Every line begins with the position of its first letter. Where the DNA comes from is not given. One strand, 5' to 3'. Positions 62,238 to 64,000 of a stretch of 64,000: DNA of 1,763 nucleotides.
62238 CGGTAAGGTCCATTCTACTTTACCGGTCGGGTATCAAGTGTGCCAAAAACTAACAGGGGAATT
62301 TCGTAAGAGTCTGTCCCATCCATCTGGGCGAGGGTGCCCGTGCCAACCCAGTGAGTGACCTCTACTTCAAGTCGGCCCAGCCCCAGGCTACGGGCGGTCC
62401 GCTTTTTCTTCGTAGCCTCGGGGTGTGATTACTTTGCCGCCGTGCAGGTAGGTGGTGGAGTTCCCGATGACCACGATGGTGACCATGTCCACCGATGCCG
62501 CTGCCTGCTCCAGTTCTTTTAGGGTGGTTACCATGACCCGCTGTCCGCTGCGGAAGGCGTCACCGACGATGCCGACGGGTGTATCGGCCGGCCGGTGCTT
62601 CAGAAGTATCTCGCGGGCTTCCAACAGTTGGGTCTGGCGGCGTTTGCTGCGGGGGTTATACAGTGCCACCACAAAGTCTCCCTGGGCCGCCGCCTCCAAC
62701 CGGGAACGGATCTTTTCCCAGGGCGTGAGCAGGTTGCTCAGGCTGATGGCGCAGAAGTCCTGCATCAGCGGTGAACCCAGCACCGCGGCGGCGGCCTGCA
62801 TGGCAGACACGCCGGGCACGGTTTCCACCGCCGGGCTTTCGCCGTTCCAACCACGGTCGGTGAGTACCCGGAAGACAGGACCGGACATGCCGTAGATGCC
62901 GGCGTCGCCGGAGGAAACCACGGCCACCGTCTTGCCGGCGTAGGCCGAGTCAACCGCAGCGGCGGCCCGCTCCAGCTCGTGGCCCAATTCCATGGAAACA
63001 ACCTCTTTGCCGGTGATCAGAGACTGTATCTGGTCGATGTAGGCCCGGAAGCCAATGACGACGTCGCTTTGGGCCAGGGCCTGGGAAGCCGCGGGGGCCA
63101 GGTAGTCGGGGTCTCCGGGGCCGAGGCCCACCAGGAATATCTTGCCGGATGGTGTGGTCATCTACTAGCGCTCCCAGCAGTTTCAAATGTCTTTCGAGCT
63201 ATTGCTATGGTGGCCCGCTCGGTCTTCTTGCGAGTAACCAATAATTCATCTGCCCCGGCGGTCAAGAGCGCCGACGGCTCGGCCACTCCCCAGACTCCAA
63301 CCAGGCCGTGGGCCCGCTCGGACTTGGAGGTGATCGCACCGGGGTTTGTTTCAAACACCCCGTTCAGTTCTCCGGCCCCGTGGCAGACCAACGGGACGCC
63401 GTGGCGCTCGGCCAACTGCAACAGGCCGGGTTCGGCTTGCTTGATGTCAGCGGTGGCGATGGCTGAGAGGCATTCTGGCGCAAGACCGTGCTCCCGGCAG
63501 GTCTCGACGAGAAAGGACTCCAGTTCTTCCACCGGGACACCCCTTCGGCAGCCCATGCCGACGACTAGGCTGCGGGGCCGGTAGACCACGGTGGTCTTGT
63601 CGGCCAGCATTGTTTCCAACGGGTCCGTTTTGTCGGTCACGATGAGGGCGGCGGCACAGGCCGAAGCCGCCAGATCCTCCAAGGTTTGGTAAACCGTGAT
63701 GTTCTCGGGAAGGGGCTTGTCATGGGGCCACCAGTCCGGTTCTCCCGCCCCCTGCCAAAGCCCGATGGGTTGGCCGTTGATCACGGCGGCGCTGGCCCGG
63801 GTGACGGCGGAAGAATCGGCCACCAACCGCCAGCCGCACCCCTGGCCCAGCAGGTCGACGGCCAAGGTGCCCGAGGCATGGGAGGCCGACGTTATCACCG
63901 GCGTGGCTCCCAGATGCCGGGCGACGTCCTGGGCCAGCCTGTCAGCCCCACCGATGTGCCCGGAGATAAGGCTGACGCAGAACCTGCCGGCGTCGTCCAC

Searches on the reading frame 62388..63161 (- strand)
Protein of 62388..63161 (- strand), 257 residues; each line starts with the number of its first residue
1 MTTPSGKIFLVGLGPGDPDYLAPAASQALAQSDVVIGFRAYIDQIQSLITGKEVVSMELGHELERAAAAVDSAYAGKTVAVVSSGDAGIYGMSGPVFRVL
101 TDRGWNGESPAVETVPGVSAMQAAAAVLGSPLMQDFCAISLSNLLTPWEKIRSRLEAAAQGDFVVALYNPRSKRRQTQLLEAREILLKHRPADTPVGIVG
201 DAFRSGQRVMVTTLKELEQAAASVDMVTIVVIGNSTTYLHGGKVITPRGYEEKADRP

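Call 26: search_protein_families(library=pfam, proteins=[window:62388-63161:-], max_evalue=0.00001)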
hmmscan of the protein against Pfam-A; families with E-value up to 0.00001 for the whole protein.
window:62388-63161:- (257 aa): 1 family
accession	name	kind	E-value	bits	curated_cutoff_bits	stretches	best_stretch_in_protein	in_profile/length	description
PF00590.25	TP_methylase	-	4.8e-41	141.5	27.8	1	7-217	1-211/212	Tetrapyrrole (Corrin/Porphyrin) Methylases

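Call 81: find_encoding_contigs(protein=window:62388-63161:-, flank=10000, max_places=3)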
Protein window:62388-63161:- (257 aa): 2 contigs read that carry it; 2 places shown.
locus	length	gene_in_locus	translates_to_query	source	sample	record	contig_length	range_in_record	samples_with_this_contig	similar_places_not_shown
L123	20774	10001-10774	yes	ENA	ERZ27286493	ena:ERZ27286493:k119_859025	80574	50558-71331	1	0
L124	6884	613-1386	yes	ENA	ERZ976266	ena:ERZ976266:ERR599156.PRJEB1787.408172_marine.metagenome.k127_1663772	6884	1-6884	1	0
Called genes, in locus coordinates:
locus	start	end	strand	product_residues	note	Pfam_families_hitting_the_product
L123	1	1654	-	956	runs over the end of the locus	PF01411:tRNA-synt_2c, PF07973:tRNA_SAD, PF02272:DHHA1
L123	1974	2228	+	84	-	-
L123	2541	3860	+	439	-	PF05201:GlutR_N, PF16912:Glu_dehyd_C (faint), PF01488:Shikimate_DH, PF00745:GlutR_dimer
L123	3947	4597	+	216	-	PF02570:CbiC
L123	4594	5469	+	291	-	PF01903:CbiX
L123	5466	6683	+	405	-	PF01888:CbiD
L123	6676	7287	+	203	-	PF03602:Cons_hypoth95 (weak)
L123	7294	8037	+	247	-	PF00590:TP_methylase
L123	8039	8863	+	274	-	PF00590:TP_methylase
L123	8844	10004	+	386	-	PF11760:CbiG_N, PF11761:CbiG_mid, PF01890:CbiG_C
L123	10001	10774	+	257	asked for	PF00590:TP_methylase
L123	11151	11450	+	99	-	PF00072:Response_reg (weak)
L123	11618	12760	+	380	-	PF01717:Meth_synt_2 (weak)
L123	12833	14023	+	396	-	PF07690:MFS_1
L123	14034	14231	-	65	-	-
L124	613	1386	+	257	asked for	PF00590:TP_methylase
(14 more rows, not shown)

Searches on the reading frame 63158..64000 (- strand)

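Call 26: search_protein_families(library=pfam, proteins=[window:63158-64000:-], max_evalue=0.00001)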
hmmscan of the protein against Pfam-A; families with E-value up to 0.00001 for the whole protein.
window:63158-64000:- (280 aa): 3 families
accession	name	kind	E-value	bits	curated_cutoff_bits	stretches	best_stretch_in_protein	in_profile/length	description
PF01890.21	CbiG_C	-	2e-31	109.4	27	1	145-268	1-117/117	Cobalamin synthesis G C-terminus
PF11760.13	CbiG_N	-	7.3e-13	48.8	25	1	1-40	42-81/82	Cobalamin synthesis G N-terminal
PF11761.13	CbiG_mid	-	5.8e-12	46.1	22.7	1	47-142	2-88/88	Cobalamin biosynthesis central region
